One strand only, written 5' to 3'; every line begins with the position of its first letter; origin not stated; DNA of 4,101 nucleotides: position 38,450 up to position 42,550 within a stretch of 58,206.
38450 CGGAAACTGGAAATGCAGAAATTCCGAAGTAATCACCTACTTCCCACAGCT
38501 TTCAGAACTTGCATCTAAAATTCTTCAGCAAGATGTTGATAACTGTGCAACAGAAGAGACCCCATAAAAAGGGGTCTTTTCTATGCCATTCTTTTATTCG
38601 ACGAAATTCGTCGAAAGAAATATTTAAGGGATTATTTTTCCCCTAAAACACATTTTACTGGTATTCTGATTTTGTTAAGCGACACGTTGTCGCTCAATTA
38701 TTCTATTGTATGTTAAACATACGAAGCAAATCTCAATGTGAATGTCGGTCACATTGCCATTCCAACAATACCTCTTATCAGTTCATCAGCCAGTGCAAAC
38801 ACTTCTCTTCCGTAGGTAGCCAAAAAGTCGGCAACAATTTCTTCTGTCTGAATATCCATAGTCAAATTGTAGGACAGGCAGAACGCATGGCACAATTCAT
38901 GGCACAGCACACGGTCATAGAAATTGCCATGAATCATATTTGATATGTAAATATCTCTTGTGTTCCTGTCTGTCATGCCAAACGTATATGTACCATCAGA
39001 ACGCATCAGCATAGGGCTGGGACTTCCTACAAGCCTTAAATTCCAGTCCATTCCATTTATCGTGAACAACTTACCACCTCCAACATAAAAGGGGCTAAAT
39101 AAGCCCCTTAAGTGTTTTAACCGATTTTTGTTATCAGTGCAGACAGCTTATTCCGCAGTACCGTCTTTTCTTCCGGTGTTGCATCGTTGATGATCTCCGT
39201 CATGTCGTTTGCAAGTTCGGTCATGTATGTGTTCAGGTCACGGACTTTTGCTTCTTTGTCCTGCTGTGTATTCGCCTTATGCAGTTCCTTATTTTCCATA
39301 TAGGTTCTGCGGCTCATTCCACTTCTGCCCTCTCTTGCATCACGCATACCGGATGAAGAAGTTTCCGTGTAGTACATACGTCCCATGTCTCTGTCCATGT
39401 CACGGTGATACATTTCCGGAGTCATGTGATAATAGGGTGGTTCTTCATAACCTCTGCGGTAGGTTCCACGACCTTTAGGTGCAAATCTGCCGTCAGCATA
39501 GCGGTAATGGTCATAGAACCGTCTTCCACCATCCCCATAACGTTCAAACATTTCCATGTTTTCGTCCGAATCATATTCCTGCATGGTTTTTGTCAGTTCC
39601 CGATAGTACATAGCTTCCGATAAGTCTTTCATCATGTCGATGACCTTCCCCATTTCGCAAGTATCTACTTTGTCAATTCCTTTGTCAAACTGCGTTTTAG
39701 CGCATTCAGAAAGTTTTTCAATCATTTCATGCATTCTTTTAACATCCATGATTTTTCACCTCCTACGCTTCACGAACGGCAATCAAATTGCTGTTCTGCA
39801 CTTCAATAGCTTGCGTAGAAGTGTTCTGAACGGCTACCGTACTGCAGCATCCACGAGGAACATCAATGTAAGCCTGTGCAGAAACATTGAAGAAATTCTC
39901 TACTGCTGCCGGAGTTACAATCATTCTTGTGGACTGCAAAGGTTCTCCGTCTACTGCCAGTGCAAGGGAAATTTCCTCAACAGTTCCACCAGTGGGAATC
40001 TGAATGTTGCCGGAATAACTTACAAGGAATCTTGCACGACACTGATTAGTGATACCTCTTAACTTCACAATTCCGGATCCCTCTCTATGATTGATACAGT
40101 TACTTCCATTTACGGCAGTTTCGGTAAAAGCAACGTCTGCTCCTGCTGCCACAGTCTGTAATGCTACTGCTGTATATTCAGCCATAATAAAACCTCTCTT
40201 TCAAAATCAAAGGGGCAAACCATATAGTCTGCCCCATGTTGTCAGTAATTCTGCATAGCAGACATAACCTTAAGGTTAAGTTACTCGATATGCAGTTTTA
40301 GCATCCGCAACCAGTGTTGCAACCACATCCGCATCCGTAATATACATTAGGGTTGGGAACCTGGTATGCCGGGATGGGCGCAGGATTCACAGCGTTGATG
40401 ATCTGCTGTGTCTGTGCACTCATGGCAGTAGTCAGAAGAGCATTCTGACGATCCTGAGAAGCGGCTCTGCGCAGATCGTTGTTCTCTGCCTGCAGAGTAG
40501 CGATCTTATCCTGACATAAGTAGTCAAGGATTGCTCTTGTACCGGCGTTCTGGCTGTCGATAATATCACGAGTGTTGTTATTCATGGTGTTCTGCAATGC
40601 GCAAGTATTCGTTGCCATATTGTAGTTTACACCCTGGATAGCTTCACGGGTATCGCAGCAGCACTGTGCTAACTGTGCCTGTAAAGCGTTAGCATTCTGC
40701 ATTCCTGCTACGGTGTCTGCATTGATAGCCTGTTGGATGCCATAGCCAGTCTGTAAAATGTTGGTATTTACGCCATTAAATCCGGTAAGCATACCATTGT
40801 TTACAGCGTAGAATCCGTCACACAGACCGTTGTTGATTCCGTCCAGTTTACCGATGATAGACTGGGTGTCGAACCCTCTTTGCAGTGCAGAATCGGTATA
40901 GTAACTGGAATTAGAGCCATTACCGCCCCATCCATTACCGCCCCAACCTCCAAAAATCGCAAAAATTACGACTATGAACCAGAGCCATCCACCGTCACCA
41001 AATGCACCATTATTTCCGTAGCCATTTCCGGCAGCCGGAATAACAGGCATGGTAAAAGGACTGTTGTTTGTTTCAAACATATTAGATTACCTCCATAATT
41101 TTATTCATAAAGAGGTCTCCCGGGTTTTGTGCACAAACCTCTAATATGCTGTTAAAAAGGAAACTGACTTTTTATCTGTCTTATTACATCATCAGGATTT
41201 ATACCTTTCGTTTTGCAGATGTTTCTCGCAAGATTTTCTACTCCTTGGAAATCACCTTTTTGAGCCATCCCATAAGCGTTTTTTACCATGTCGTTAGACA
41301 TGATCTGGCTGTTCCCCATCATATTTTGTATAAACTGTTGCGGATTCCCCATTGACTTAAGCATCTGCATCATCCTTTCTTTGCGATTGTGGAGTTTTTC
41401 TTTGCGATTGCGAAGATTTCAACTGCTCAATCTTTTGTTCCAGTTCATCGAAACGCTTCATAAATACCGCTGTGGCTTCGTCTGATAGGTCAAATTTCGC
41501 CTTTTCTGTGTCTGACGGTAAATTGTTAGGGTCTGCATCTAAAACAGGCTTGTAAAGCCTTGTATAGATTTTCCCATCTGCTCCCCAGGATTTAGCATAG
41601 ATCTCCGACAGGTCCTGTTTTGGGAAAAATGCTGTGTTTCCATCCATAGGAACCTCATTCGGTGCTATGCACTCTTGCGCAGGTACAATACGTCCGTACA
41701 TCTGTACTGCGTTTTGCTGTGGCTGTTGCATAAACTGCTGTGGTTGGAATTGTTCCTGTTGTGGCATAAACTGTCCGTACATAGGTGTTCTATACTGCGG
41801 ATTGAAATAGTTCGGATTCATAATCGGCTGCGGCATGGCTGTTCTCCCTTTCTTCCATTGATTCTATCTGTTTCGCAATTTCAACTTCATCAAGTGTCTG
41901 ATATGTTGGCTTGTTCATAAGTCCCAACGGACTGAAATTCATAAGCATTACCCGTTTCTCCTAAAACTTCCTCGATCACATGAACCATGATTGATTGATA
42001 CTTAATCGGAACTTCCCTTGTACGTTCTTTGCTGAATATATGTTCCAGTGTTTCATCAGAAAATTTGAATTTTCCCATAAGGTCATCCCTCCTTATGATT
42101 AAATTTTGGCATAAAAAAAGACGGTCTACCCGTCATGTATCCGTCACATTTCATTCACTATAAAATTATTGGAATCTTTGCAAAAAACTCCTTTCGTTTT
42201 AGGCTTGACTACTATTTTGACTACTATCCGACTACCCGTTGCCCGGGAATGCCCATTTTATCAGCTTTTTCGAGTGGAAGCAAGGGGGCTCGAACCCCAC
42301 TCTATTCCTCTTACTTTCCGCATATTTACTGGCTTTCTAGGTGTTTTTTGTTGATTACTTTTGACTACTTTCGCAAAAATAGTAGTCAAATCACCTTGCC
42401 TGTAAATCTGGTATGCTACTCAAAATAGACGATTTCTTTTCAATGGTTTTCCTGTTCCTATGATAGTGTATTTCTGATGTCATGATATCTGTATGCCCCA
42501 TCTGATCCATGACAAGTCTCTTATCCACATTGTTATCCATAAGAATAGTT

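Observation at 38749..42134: Terminator-insulated seven-gene cargo block beside attP encoding low-complexity proteins plus a TNF/C1q-like candidate: spore-surface-like morons?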

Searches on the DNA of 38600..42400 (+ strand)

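Call 7: search_dna_similar(query=window:38600-42400:+, collection=phages, mode=near, max_rows=30)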
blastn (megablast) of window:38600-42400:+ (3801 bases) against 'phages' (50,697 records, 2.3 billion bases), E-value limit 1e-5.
Records with a match: 2; places in all: 2; records where one place covers at least 80% of the query: 0.
Best place of each record, by identity: 80-90% 1; 60-80% 1.
By first word of the organism name: Bacteriophage 2.
By host as written in the record: - 2.
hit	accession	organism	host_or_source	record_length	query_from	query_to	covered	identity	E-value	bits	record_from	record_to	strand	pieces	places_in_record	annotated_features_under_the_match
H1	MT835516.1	Bacteriophage sp.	human fecal samples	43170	1181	2140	25%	78.2%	7e-170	604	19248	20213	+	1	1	record has no annotation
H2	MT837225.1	Bacteriophage sp.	human fecal samples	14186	2006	2103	3%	82.0%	1e-12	82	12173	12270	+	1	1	record has no annotation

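Call 103: search_rna_families(source=window, start=38600, end=42400, threshold=evalue, max_evalue=1)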
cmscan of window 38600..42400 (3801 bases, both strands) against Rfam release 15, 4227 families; matches with E-value up to 1: 0.
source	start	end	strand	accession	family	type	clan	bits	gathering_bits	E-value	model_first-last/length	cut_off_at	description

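Call 108: build_rna_model(alignment_id=A8)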
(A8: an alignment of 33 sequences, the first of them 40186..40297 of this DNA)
Model R1 built from alignment A8 (33 sequences, 199 columns); structure: RNAalifold consensus.
model positions 117; base pairs 13; branch points 1; effective number of sequences 11.31; information 0.59 bits per position. Calibrated on 0.2 Mb of random sequence (short: E-values are rough).
structure used (alignment columns):
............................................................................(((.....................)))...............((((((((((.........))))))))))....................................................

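Call 109: search_with_rna_model(model_id=R1, sources=[window, L001, L002, L003, L004, L005, L006, L007, L008, L009, L010, L011, L012, L013, L014, L015, L016, L017, L018, L019, L020, L021, L022, L023, L024, L025, L026, L027, L028, L029, L030, L031, L032, L033, L034, L035, L036, L037, L038, L039, L040, L041, L042, L043, L044, L045, L046, L047, L048, L049, L050, L051, L052, L053, L054, L055, L056, L057, L058, L059, L060, L061, L062, L063, L064, L065, L066, L067, L068, L069, L070, L071, L072, L073, L074, L075, L076, L077, L078, L079, L080, L081, L082, L083, L084, L085, L086, L087, L088, L089, L090, L091, L092, L093, L094, L095], max_evalue=0.01, make_alignment=true)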
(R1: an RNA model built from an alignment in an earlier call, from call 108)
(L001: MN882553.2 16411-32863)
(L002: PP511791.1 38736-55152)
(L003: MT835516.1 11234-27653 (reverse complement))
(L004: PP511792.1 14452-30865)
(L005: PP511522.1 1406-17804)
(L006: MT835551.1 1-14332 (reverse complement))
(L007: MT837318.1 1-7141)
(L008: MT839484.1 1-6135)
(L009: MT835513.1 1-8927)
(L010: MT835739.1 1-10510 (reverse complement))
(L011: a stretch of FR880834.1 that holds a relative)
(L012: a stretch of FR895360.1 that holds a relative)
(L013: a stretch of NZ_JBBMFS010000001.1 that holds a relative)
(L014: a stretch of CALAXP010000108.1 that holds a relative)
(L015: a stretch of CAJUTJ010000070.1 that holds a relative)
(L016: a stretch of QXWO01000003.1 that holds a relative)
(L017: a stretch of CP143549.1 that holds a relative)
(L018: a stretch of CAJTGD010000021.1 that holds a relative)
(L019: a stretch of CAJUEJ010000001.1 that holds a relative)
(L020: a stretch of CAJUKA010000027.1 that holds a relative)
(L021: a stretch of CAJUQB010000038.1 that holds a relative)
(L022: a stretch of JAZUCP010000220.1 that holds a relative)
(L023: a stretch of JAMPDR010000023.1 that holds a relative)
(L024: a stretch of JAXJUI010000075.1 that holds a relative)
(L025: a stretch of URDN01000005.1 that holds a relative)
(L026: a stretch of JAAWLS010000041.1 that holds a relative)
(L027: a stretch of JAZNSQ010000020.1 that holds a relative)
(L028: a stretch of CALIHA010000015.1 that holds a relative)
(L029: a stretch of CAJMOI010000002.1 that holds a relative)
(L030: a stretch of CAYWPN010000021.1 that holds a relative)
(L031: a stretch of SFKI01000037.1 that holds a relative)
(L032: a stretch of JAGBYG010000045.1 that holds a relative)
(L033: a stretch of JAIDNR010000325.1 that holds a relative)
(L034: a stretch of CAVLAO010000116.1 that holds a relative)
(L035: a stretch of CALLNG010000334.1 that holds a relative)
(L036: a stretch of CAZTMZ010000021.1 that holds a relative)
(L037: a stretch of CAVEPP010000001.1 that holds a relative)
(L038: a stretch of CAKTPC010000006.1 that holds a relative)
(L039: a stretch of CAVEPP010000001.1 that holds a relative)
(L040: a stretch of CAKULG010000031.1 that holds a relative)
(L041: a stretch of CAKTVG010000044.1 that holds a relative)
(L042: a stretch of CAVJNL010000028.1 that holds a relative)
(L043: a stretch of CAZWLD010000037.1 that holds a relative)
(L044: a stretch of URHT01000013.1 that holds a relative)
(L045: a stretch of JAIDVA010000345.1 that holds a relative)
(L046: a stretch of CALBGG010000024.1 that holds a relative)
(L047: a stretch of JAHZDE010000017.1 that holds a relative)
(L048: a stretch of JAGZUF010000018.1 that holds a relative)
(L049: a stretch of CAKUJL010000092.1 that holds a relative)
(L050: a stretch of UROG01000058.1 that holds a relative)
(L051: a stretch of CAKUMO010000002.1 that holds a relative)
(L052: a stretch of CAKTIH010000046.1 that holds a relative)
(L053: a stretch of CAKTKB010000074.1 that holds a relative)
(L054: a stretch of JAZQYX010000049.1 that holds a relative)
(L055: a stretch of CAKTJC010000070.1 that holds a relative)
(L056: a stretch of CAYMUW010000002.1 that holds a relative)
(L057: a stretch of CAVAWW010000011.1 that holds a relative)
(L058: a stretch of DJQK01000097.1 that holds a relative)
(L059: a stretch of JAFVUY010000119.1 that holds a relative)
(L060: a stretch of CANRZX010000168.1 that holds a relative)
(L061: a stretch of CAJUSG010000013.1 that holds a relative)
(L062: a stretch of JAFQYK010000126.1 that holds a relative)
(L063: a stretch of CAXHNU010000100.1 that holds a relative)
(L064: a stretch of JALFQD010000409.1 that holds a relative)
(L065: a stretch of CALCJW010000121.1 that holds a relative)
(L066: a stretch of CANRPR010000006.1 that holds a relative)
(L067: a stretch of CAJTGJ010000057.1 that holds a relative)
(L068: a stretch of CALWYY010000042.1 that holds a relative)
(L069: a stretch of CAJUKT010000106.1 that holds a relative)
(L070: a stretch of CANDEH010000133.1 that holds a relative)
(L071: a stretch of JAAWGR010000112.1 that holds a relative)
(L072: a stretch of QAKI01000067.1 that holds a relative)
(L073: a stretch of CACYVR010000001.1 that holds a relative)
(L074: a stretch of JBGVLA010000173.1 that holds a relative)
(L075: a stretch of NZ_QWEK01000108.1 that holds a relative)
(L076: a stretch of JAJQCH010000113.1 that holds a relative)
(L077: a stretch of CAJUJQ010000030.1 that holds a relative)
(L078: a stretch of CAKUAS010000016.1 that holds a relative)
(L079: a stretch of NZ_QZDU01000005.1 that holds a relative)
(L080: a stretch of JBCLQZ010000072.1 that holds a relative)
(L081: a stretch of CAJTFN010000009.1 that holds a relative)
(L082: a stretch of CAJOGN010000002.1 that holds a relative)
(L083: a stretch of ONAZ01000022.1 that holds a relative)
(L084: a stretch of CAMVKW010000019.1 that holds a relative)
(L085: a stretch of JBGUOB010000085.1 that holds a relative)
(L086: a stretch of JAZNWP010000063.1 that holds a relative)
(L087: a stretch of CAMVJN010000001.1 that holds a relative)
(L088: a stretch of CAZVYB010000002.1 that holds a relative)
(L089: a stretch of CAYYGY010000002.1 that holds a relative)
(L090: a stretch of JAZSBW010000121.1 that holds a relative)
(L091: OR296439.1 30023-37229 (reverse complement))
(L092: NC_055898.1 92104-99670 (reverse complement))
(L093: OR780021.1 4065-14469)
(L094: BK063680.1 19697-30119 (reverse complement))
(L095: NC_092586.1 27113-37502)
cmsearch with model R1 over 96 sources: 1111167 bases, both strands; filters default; matches with E-value up to 0.01: 64.
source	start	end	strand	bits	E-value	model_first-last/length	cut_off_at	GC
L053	662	781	+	94.6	8.7e-15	1-117/117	no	0.47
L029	6885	7000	+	94.2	1e-14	1-117/117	no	0.5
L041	4012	4139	+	93.1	1.7e-14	1-117/117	no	0.48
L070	511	628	+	92.6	2.1e-14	1-117/117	no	0.53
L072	606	722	+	91.1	4.2e-14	1-117/117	no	0.44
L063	4355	4472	+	90.1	6.6e-14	1-117/117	no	0.39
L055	3085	3207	+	89.5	8.5e-14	1-117/117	no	0.51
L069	6876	6994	+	89.3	9.4e-14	1-117/117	no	0.44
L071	1422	1538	+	87.8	1.9e-13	1-117/117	no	0.48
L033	2021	2137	+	87.3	2.3e-13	1-117/117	no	0.3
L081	6886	7000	+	87.1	2.5e-13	1-117/117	no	0.48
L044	3976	4108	+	85.9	4.5e-13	1-117/117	no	0.5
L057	6677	6792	+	85.7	5e-13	1-117/117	no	0.41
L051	6882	6998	+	85.6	5.2e-13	1-117/117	no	0.5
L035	4066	4179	+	85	6.7e-13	1-117/117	no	0.44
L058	6661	6783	+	84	1.1e-12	1-117/117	no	0.51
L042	6678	6792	+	82.7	1.9e-12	1-117/117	no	0.48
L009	146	274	+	82.7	1.9e-12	1-117/117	no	0.53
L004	7883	7997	+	82.7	1.9e-12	1-117/117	no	0.5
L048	6885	7000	+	80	6.5e-12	1-117/117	no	0.45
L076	4655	4763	+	79.2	9.4e-12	1-117/117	no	0.42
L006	7878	8000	+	78.5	1.3e-11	1-117/117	no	0.48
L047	6888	6999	+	77.1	2.4e-11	1-117/117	no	0.48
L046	6884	7000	+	76.5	3.1e-11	1-117/117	no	0.44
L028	6862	7000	+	76.4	3.3e-11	1-117/117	no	0.47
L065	6640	6780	+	76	4e-11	1-117/117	no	0.48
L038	6885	6999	+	75.5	4.9e-11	1-117/117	no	0.48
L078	6885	7000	+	75.5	5e-11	1-117/117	no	0.42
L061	3759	3900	+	73.6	1.2e-10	1-117/117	no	0.43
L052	3841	3959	+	72.8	1.7e-10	1-117/117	no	0.45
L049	5467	5619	+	72.7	1.8e-10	1-117/117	no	0.46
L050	3323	3437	+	72.6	1.8e-10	1-117/117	no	0.46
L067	3573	3710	+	72.5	1.9e-10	1-117/117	no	0.54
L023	4157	4277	+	72.2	2.2e-10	1-117/117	no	0.36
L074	6888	6997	+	71.6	2.9e-10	1-117/117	no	0.41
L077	6876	6994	+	70.4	4.9e-10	1-117/117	no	0.47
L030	3192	3314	+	70.2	5.6e-10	1-117/117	no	0.31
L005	7866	7999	+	67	2.3e-09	1-117/117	no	0.38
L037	6688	6801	+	66.2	3.4e-09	1-117/117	no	0.47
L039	4845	4958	+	66.2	3.4e-09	1-117/117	no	0.47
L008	1001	1119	+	60.5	4.4e-08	1-117/117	no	0.45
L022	6894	6999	+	58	1.4e-07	1-117/117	no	0.42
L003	7883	8000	+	57.8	1.5e-07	1-117/117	no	0.31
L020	6878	7000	+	57.2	2e-07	1-117/117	no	0.39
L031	4369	4486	+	55.7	4e-07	1-117/117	no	0.55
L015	6878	7000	+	54.8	5.9e-07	1-117/117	no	0.4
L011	2211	2322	+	54.8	6.1e-07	1-117/117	no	0.38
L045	899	1016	+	54.4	7e-07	1-117/117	no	0.36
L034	2550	2660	+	52.4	1.8e-06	1-117/117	no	0.48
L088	5682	5818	+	48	1.3e-05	1-117/117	no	0.35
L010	7890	7999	+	46.5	2.6e-05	1-117/117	no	0.43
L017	5624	5738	+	44.9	5.2e-05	1-117/117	no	0.4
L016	6391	6506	+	44.1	7.7e-05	1-117/117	no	0.41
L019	5939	6053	+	44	7.9e-05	1-117/117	no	0.4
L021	5767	5881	+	42.4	0.00016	1-117/117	no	0.42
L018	5893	6008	+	41.6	0.00024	1-117/117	no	0.41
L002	7867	7995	+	40.6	0.00038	1-117/117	no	0.33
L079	6848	7000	+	39.5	0.00063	1-117/117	no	0.42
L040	6695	6808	+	39.2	0.00072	1-117/117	no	0.61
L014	3788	3906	+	39.1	0.00073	1-117/117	no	0.33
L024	3290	3413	+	37.5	0.0015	1-117/117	no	0.38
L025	6871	7000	+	36.4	0.0025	1-117/117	no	0.35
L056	6645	6762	+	36.3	0.0026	1-117/117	no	0.37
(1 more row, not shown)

Alignment A9: 64 matches aligned to the model, 215 columns, each read 5' to 3' on its own strand. Consensus structure (alignment columns), stored with it:
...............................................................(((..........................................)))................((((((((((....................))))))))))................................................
